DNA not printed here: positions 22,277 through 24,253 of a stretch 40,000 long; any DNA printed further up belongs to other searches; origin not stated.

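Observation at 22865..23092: Strict 3-residue and 12-residue register of cysteines in the first Cys-rich block (36-nt periodicity of TGY codons)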

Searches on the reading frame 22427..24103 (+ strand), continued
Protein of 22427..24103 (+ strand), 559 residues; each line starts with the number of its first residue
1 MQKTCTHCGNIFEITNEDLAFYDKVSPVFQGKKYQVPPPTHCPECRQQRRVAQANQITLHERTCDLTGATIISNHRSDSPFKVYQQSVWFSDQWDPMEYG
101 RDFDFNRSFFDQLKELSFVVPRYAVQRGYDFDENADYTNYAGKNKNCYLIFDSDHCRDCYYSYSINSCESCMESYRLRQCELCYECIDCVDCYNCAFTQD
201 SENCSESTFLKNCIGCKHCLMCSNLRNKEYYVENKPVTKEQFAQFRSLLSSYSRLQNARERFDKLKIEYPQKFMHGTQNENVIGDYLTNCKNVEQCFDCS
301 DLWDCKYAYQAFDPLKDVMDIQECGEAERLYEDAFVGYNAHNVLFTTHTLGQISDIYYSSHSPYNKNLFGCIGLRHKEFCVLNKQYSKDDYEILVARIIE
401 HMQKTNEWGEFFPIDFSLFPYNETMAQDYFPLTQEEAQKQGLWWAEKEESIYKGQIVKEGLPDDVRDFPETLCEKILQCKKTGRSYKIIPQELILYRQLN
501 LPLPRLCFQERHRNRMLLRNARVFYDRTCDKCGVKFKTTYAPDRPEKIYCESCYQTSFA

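Call 55: find_related_loci(query=A1, collection=genome_contigs, flank=3000)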
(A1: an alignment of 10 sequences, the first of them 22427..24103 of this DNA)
Query A1 (559 aa) in genome_contigs; peptide patterns used: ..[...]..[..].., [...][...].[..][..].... (x = any residue, [..] = any of these).
599 stretches matched a pattern (row limit reached: there are more); 592 encode a relative of the query (tblastn E <= 1e-3); the best 80 are kept; 80 distinct loci.
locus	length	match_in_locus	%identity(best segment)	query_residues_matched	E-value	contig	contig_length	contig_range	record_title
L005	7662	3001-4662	59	4-557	0e+0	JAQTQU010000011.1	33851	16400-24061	MAG: Candidatus Peribacteraceae bacterium isolate STB_147 NODE_2713_length_33851_cov_3.690725_Sandtown_B, whole genome s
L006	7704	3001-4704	58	1-557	0e+0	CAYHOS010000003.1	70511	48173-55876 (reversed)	MAG TPA_asm: uncultured Candidatus Peribacteria bacterium isolate ERP119705_co14_291 genome assembly, contig: NODE_182_l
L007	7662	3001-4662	55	1-554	0e+0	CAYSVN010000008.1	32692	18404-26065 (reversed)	MAG TPA_asm: uncultured Candidatus Peribacteria bacterium isolate SRP268394_co1_78 genome assembly, contig: NODE_2247_le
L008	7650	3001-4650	54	4-554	0e+0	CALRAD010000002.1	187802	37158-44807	MAG: Candidatus Peribacteria bacterium isolate MaH-04nov19-275 genome assembly, contig: MaH-04nov19-C52, whole genome sh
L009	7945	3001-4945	55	1-554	0e+0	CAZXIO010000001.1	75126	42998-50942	MAG TPA_asm: uncultured Candidatus Peribacteria bacterium isolate ERP125453_co2_86 genome assembly, contig: NODE_56_leng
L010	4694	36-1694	56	5-558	0e+0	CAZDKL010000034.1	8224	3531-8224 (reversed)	MAG TPA_asm: uncultured Candidatus Peribacteria bacterium isolate SRP077602_co6_363 genome assembly, contig: NODE_13105_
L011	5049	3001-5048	53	1-554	0e+0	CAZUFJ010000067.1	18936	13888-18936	MAG TPA_asm: uncultured Candidatus Peribacteria bacterium isolate binchicken_co203_502 genome assembly, contig: k141_432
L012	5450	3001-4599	52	1-558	0e+0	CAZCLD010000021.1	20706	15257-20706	MAG TPA_asm: uncultured Candidatus Peribacteria bacterium isolate SRP077602_co2_303 genome assembly, contig: NODE_3833_l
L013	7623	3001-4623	52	3-554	0e+0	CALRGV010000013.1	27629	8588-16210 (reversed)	MAG: Candidatus Peribacteria bacterium isolate TH-Jun18-111 genome assembly, contig: TH-Jun18-C3361, whole genome shotgu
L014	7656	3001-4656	55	1-554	0e+0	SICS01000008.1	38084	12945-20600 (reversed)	MAG: Candidatus Peribacteria bacterium isolate Baikal-deep-G211 BACOMB-C4594, whole genome shotgun sequence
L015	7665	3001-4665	48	1-555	7e-177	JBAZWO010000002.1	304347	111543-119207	MAG: Patescibacteria group bacterium isolate SO_2017_GW1_34 NODE_279_length_304347_cov_5.954543_OW334_2017, whole genome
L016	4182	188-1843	48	1-554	3e-179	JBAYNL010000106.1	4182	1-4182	MAG: Candidatus Gracilibacteria bacterium isolate SO_2016_LW1_63 scaffold38583_LW64-88_2016, whole genome shotgun sequen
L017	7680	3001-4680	47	1-559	3e-172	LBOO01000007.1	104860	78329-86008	MAG: Candidatus Peregrinibacteria bacterium GW2011_GWA2_33_10 UR27_C0007, whole genome shotgun sequence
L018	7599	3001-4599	48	4-559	1e-169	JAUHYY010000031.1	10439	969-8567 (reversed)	MAG: bacterium isolate 3_bin.90 NODE_7489_length_10439_cov_0.982933, whole genome shotgun sequence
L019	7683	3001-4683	45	1-558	3e-161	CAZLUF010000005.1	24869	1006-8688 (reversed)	MAG TPA_asm: uncultured Candidatus Peribacteria bacterium isolate SRP278252_co2_102 genome assembly, contig: NODE_3978_l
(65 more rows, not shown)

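Call 59: search_protein_families(library=padloc, proteins=[window:22427-24103:+], max_evalue=0.1)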
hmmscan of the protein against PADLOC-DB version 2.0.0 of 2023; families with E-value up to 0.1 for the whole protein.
window:22427-24103:+ (559 aa): 0 families

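Call 60: search_protein_families(library=phrogs, proteins=[window:22427-24103:+], max_evalue=0.1)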
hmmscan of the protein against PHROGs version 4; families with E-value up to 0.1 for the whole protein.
window:22427-24103:+ (559 aa): 1 family
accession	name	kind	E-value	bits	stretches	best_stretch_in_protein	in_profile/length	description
phrog_15341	-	unknown function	5.3e-06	27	1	145-232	46-140/276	-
